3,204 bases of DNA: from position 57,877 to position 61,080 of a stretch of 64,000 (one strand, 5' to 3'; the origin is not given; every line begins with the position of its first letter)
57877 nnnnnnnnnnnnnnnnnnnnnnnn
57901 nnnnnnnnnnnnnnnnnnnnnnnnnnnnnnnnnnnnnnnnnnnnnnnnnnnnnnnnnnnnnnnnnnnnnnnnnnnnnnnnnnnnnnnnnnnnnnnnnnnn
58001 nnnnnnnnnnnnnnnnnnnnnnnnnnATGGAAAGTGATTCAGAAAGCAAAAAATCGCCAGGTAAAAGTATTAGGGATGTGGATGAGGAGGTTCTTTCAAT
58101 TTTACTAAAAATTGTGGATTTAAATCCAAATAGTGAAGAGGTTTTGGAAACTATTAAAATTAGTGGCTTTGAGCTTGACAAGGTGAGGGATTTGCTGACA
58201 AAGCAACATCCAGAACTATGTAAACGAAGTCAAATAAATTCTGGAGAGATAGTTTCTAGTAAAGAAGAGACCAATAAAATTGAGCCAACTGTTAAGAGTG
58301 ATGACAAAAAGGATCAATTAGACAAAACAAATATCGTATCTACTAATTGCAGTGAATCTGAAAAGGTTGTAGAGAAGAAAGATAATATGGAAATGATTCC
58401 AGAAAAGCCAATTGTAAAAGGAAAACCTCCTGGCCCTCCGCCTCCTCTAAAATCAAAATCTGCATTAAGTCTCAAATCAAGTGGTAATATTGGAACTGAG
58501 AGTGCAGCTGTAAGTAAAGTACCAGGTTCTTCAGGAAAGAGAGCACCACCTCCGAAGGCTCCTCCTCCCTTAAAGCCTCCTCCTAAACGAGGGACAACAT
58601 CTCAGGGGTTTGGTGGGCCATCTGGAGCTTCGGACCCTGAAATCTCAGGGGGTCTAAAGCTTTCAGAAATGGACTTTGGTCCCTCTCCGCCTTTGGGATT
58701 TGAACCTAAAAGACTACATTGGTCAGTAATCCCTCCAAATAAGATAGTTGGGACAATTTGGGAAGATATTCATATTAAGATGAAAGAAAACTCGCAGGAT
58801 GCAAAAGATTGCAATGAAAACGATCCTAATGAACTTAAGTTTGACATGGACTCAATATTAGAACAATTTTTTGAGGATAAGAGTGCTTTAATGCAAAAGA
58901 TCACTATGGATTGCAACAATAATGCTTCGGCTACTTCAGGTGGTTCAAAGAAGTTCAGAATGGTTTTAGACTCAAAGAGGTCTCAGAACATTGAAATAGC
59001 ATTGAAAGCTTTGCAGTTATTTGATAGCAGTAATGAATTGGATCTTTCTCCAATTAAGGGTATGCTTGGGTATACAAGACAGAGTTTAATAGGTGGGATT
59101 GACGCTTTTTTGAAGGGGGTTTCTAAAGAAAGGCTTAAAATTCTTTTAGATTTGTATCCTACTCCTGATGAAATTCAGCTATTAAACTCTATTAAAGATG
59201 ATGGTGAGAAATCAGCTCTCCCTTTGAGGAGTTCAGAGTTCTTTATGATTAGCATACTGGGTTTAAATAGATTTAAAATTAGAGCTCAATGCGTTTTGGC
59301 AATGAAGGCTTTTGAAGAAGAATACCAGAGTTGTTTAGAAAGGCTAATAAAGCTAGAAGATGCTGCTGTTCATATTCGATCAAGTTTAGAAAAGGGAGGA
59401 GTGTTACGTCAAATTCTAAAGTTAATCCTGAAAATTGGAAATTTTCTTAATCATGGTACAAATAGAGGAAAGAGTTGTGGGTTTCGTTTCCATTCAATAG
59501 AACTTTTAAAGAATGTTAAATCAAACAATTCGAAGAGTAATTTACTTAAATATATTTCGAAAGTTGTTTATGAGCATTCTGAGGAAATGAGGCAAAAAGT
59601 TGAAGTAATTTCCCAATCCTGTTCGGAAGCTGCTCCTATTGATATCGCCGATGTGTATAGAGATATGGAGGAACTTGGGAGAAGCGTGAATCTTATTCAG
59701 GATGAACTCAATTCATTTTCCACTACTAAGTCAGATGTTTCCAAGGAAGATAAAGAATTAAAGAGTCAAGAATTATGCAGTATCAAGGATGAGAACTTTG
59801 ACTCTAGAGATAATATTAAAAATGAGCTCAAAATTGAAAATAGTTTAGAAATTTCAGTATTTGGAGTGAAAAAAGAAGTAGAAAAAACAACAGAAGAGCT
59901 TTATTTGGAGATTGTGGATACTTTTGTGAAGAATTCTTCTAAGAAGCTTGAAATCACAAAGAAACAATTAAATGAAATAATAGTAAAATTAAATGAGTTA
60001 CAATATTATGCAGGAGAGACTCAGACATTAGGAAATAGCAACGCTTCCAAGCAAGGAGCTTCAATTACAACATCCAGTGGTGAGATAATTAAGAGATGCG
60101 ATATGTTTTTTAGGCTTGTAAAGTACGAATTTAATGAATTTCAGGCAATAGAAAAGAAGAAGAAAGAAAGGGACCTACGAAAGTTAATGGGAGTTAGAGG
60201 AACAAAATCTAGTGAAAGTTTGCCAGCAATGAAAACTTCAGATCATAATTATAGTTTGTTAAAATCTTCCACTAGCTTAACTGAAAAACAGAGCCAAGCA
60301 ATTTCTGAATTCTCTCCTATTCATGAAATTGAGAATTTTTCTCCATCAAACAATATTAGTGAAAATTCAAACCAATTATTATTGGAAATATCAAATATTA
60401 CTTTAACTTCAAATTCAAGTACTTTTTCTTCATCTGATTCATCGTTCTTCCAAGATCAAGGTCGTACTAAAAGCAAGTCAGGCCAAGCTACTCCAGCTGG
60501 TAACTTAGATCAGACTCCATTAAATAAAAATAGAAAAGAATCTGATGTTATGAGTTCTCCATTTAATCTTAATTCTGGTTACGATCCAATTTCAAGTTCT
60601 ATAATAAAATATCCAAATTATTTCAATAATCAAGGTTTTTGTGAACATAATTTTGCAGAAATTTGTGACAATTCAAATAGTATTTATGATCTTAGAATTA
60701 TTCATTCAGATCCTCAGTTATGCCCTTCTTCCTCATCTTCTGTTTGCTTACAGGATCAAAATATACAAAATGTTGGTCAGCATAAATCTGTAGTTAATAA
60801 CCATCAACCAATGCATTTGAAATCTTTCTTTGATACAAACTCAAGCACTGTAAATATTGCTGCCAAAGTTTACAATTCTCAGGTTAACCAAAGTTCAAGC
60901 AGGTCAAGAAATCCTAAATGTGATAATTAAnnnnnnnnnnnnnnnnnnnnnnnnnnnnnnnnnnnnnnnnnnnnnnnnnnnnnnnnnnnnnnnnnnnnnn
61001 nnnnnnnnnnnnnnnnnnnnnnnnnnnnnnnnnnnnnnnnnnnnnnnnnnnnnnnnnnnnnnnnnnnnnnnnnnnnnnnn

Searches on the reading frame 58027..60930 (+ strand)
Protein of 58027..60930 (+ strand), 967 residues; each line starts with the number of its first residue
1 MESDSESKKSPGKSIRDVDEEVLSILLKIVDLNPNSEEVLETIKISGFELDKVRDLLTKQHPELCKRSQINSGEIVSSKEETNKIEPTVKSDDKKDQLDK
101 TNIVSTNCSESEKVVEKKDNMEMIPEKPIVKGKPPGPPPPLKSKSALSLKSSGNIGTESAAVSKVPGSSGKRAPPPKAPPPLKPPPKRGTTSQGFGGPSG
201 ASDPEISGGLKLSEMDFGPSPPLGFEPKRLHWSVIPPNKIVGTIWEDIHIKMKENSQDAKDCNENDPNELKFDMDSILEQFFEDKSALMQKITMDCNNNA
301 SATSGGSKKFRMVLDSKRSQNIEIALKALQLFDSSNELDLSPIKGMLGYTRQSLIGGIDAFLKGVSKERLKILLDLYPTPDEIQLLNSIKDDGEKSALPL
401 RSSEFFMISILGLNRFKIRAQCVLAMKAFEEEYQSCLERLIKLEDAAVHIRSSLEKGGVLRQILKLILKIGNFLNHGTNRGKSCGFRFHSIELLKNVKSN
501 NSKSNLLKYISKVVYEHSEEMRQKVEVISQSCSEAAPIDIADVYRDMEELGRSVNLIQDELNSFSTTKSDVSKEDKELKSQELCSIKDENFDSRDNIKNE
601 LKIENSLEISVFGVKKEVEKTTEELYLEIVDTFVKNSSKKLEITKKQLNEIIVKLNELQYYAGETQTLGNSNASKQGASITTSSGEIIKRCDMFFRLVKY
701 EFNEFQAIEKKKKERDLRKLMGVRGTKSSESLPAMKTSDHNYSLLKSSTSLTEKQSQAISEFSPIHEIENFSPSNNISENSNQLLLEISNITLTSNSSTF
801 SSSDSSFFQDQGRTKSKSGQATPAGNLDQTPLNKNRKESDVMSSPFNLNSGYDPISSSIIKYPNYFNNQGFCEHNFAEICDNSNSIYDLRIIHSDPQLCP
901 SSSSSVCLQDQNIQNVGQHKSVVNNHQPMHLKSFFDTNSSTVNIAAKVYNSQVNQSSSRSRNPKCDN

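Call 45: search_protein_families(library=pfam, proteins=[window:58027-60930:+], max_evalue=0.0001)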
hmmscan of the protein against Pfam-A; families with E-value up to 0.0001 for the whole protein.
window:58027-60930:+ (967 aa): 1 family
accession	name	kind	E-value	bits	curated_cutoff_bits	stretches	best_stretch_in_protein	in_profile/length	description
PF02181.28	FH2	-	1.3e-40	140.1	34.8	1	228-571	12-305/372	Formin Homology 2 Domain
